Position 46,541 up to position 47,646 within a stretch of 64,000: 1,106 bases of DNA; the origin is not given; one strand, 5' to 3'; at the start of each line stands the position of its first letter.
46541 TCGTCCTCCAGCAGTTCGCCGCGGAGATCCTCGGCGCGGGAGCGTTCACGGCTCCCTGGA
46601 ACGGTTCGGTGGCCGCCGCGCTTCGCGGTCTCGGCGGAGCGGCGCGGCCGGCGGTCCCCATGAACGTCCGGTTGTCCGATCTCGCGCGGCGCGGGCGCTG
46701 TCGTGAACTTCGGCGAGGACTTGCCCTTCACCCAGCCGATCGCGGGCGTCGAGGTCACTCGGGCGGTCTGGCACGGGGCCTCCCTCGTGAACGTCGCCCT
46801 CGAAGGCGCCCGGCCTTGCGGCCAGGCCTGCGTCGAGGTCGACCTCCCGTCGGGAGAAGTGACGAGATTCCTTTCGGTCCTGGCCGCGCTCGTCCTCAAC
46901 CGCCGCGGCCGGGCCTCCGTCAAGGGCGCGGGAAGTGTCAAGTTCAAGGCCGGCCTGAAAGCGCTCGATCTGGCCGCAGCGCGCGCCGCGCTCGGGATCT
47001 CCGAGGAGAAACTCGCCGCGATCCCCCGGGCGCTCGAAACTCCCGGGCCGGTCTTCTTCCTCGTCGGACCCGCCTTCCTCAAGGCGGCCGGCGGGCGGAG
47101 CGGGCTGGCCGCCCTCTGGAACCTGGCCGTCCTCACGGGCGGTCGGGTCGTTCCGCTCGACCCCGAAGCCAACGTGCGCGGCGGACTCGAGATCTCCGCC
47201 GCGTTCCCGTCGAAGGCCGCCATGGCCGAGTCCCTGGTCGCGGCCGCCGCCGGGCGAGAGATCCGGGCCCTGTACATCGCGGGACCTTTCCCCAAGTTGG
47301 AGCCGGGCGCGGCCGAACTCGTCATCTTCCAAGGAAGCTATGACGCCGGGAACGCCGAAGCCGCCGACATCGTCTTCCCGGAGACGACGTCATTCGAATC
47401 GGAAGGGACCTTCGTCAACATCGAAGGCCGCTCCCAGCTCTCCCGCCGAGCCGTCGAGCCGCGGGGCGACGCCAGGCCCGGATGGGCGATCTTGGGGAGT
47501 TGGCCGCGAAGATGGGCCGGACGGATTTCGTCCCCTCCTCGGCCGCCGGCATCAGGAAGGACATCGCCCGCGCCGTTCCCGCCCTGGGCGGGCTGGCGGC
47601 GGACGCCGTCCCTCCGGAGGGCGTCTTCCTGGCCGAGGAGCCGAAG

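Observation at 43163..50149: NuoE/NuoF/NuoG-like (HydABC/Bfu-type) module encoded in one string with NfnA and NfnB: a candidate unusual bifurcating NAD(P)H/ferredoxin complex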

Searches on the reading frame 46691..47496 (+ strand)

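Call 79: search_protein_representatives(protein=window:46691-47496:+)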
Query: 268 residues. Proteins with E-value up to 0.001 (for the whole library): 1107; up to 1e-10: 77; up to 1e-30: 13. The best 150 are listed.
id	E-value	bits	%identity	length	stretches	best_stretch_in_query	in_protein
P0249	6.4e-71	255.1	52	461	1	3-267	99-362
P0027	3.1e-67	243.1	49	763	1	4-267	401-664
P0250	2.5e-53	197.5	49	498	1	3-268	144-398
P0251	1.3e-49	185.3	43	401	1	1-267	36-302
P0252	5.9e-47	176.6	40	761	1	3-268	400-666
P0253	3.5e-44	167.5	57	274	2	115-267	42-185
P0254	3.5e-42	161.0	55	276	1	99-267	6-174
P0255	1.2e-38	149.4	37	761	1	1-268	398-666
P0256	1.1e-36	143.0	37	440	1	7-268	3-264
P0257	4.6e-35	137.7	36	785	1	4-267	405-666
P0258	8.4e-34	133.5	40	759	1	5-267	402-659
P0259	2.4e-33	132.0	35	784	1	1-267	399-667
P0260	4.2e-32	128.0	34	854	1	7-267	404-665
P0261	2.2e-30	122.3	37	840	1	3-264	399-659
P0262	5.4e-30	121.0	35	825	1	4-267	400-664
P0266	1.4e-26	109.8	30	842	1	7-267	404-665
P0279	6.4e-20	88.0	30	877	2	1-170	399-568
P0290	3.9e-15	72.4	28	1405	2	183-268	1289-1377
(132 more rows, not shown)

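Call 80: search_protein_families(library=pfam, proteins=[P0260, P0261, P0262, P0266, P0257, P0252, P0279, P0290], max_evalue=1e-8)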
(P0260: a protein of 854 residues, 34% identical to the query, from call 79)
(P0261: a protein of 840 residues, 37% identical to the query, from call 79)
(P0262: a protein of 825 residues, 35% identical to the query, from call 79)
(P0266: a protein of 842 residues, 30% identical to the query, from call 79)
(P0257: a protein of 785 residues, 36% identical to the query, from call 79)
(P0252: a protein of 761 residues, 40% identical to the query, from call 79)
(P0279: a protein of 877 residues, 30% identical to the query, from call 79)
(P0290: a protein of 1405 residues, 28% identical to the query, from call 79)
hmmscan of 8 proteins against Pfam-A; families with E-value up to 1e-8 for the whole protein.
P0260 (854 aa): 5 families
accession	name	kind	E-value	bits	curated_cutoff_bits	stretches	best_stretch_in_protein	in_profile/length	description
PF00384.28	Molybdopterin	-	2.3e-49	168.8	24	1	298-671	1-352/353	Molybdopterin oxidoreductase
PF13510.11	Fer2_4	-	6.4e-16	58.6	22.8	1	4-75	7-81/82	2Fe-2S iron-sulfur cluster binding domain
PF04879.21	Molybdop_Fe4S4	-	2.3e-13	50.4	22.7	1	243-292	4-53/55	Molybdopterin oxidoreductase Fe4S4 domain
PF10588.14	NADH-G_4Fe-4S_3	-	2e-12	46.9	27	0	82-107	1-26/40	NADH-ubiquinone oxidoreductase-G iron-sulfur binding region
PF22117.2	Fer4_Nqo3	-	3e-11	43.8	27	1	162-228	3-66/67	NADH-quinone oxidoreductase subunit 3, ferredoxin-like domain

P0261 (840 aa): 5 families
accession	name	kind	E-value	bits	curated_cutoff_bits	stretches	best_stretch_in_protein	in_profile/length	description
PF00384.28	Molybdopterin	-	1.3e-39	136.7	24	1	298-668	1-352/353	Molybdopterin oxidoreductase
PF13510.11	Fer2_4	-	2.9e-19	69.4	22.8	1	2-75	5-81/82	2Fe-2S iron-sulfur cluster binding domain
PF04879.21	Molybdop_Fe4S4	-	1.3e-14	54.3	22.7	1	241-290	2-51/55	Molybdopterin oxidoreductase Fe4S4 domain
PF22117.2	Fer4_Nqo3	-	3.6e-11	43.5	27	1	162-228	3-66/67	NADH-quinone oxidoreductase subunit 3, ferredoxin-like domain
PF01568.27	Molydop_binding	-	6.7e-10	39.4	26.8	1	749-815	11-76/110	Molydopterin dinucleotide binding domain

P0262 (825 aa): 6 families
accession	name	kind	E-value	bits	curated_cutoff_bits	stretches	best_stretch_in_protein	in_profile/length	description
PF00384.28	Molybdopterin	-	2.5e-36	125.9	24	1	298-670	1-352/353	Molybdopterin oxidoreductase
PF13510.11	Fer2_4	-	4.3e-15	56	22.8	1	2-73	5-79/82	2Fe-2S iron-sulfur cluster binding domain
PF04879.21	Molybdop_Fe4S4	-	2.9e-14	53.2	22.7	1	242-289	3-50/55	Molybdopterin oxidoreductase Fe4S4 domain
PF10588.14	NADH-G_4Fe-4S_3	-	1e-11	44.6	27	0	82-107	1-26/40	NADH-ubiquinone oxidoreductase-G iron-sulfur binding region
PF01568.27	Molydop_binding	-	2.6e-10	40.8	26.8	1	751-808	20-78/110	Molydopterin dinucleotide binding domain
PF22117.2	Fer4_Nqo3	-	1.9e-09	38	27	1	164-228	5-66/67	NADH-quinone oxidoreductase subunit 3, ferredoxin-like domain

P0266 (842 aa): 7 families
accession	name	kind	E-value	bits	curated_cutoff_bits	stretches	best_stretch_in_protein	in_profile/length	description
PF00384.28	Molybdopterin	-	7.6e-37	127.6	24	1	298-670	1-352/353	Molybdopterin oxidoreductase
PF04879.21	Molybdop_Fe4S4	-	2.6e-16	59.8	22.7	1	242-292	3-53/55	Molybdopterin oxidoreductase Fe4S4 domain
PF13510.11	Fer2_4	-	1e-14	54.8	22.8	1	2-75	5-81/82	2Fe-2S iron-sulfur cluster binding domain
PF10588.14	NADH-G_4Fe-4S_3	-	2.9e-12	46.4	27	0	82-107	1-26/40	NADH-ubiquinone oxidoreductase-G iron-sulfur binding region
PF01568.27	Molydop_binding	-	2.9e-11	43.8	26.8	1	762-822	23-82/110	Molydopterin dinucleotide binding domain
PF00037.32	Fer4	-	2.1e-10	40.4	21.1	0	210-228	5-23/24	4Fe-4S binding domain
PF22117.2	Fer4_Nqo3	-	1.1e-09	38.8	27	1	163-228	4-66/67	NADH-quinone oxidoreductase subunit 3, ferredoxin-like domain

P0257 (785 aa): 4 families
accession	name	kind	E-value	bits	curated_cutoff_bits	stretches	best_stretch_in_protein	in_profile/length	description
PF00384.28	Molybdopterin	-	7e-36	124.4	24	1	302-672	1-352/353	Molybdopterin oxidoreductase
PF13510.11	Fer2_4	-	3.2e-14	53.2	22.8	1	2-74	5-80/82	2Fe-2S iron-sulfur cluster binding domain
PF04879.21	Molybdop_Fe4S4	-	2.6e-13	50.2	22.7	1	246-294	3-51/55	Molybdopterin oxidoreductase Fe4S4 domain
PF22117.2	Fer4_Nqo3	-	1.1e-09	38.7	27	1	172-232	9-66/67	NADH-quinone oxidoreductase subunit 3, ferredoxin-like domain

P0252 (761 aa): 4 families
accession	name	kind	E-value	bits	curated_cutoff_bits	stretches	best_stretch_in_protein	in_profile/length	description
PF00384.28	Molybdopterin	-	6.2e-47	160.8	24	1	298-670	1-351/353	Molybdopterin oxidoreductase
PF13510.11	Fer2_4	-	9.1e-14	51.7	22.8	1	2-75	5-81/82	2Fe-2S iron-sulfur cluster binding domain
PF04879.21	Molybdop_Fe4S4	-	2.4e-13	50.3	22.7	1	243-290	4-51/55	Molybdopterin oxidoreductase Fe4S4 domain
PF22117.2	Fer4_Nqo3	-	1.3e-10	41.8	27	1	161-228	2-66/67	NADH-quinone oxidoreductase subunit 3, ferredoxin-like domain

P0279 (877 aa): 7 families
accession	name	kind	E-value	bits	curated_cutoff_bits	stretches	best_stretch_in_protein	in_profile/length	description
PF00384.28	Molybdopterin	-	9.3e-42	143.7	24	1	300-700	1-352/353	Molybdopterin oxidoreductase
PF13510.11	Fer2_4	-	2.3e-20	72.9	22.8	1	2-77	3-81/82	2Fe-2S iron-sulfur cluster binding domain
PF10588.14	NADH-G_4Fe-4S_3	-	1.3e-14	53.8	27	0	84-121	1-37/40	NADH-ubiquinone oxidoreductase-G iron-sulfur binding region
PF04879.21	Molybdop_Fe4S4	-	4.2e-10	39.9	22.7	1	244-291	3-50/55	Molybdopterin oxidoreductase Fe4S4 domain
PF22117.2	Fer4_Nqo3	-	8.9e-10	39.1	27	1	163-230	2-66/67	NADH-quinone oxidoreductase subunit 3, ferredoxin-like domain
PF01568.27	Molydop_binding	-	1.6e-09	38.2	26.8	1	774-849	3-76/110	Molydopterin dinucleotide binding domain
PF00037.32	Fer4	-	5.1e-09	36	21.1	0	215-231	8-24/24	4Fe-4S binding domain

P0290 (1405 aa): 10 families
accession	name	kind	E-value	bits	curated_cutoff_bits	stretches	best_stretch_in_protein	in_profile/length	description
PF00384.28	Molybdopterin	-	4.2e-122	408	24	3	272-677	1-352/353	Molybdopterin oxidoreductase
PF13510.11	Fer2_4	-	8.4e-42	141.6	22.8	2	835-909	4-81/82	2Fe-2S iron-sulfur cluster binding domain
PF10588.14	NADH-G_4Fe-4S_3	-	1.2e-36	124.4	27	2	83-122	1-40/40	NADH-ubiquinone oxidoreductase-G iron-sulfur binding region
PF22117.2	Fer4_Nqo3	-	3.1e-26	91.8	27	2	971-1035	3-67/67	NADH-quinone oxidoreductase subunit 3, ferredoxin-like domain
PF04879.21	Molybdop_Fe4S4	-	5.9e-25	87.4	22.7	2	215-269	1-55/55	Molybdopterin oxidoreductase Fe4S4 domain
PF01568.27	Molydop_binding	-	4.9e-19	68.8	26.8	1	725-820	2-99/110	Molydopterin dinucleotide binding domain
PF00037.32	Fer4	-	1.9e-15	56.4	21.1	0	1018-1035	7-24/24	4Fe-4S binding domain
PF12838.12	Fer4_7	-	4.5e-15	56.3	27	1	978-1033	1-52/52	4Fe-4S dicluster domain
PF14697.11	Fer4_21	-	8.8e-11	42.2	35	0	975-1033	4-56/59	4Fe-4S dicluster domain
PF12837.12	Fer4_6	-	2.8e-09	36.9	25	0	972-991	2-21/24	4Fe-4S binding domain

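Call 82: find_encoding_contigs(protein=P0260, flank=7000, max_places=2)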
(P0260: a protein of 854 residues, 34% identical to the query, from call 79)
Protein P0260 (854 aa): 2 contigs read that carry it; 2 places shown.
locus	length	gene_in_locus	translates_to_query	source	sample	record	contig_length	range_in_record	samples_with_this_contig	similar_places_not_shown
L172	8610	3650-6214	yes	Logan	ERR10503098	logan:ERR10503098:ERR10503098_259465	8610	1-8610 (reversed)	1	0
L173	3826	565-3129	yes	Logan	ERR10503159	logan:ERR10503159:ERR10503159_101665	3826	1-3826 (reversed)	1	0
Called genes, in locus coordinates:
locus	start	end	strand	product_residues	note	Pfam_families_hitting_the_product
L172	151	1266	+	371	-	PF05222:AlaDh_PNT_N, PF02826:2-Hacid_dh_C (faint), PF01262:AlaDh_PNT_C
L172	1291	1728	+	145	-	PF01257:2Fe-2S_thioredx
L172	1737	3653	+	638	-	PF01257:2Fe-2S_thioredx (weak), PF01512:Complex1_51K, PF10589:NADH_4Fe-4S, PF00037:Fer4 (weak), PF12838:Fer4_7, PF13187:Fer4_9, PF13237:Fer4_10, PF14697:Fer4_21, +3 more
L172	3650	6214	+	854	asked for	PF00111:Fer2, PF13510:Fer2_4, PF10588:NADH-G_4Fe-4S_3, PF22117:Fer4_Nqo3, PF12838:Fer4_7, PF04879:Molybdop_Fe4S4, PF00384:Molybdopterin, PF01568:Molydop_binding, +1 more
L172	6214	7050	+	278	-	PF10418:DHODB_Fe-S_bind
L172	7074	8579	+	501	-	PF14691:Fer4_20, PF01262:AlaDh_PNT_C (faint), PF01946:Thi4 (faint), PF13738:Pyr_redox_3 (faint), PF01266:DAO (faint), PF07992:Pyr_redox_2, PF13450:NAD_binding_8 (weak), PF00070:Pyr_redox (weak)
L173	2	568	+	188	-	?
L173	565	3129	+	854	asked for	PF00111:Fer2, PF13510:Fer2_4, PF10588:NADH-G_4Fe-4S_3, PF22117:Fer4_Nqo3, PF12838:Fer4_7, PF04879:Molybdop_Fe4S4, PF00384:Molybdopterin, PF01568:Molydop_binding, +1 more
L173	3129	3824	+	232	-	?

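Call 83: find_encoding_contigs(protein=P0279, flank=7000, max_places=2)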
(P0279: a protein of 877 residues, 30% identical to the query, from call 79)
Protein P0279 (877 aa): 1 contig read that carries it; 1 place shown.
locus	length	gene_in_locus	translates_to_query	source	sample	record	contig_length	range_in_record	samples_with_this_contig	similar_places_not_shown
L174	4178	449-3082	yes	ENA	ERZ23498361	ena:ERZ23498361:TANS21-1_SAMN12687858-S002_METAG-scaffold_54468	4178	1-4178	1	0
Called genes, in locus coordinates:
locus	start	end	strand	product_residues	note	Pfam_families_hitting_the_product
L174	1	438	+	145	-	?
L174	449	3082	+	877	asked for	PF13510:Fer2_4, PF10588:NADH-G_4Fe-4S_3, PF00037:Fer4 (faint), PF22117:Fer4_Nqo3, PF12838:Fer4_7 (weak), PF04879:Molybdop_Fe4S4, PF00384:Molybdopterin, PF01568:Molydop_binding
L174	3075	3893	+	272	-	PF10418:DHODB_Fe-S_bind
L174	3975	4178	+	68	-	?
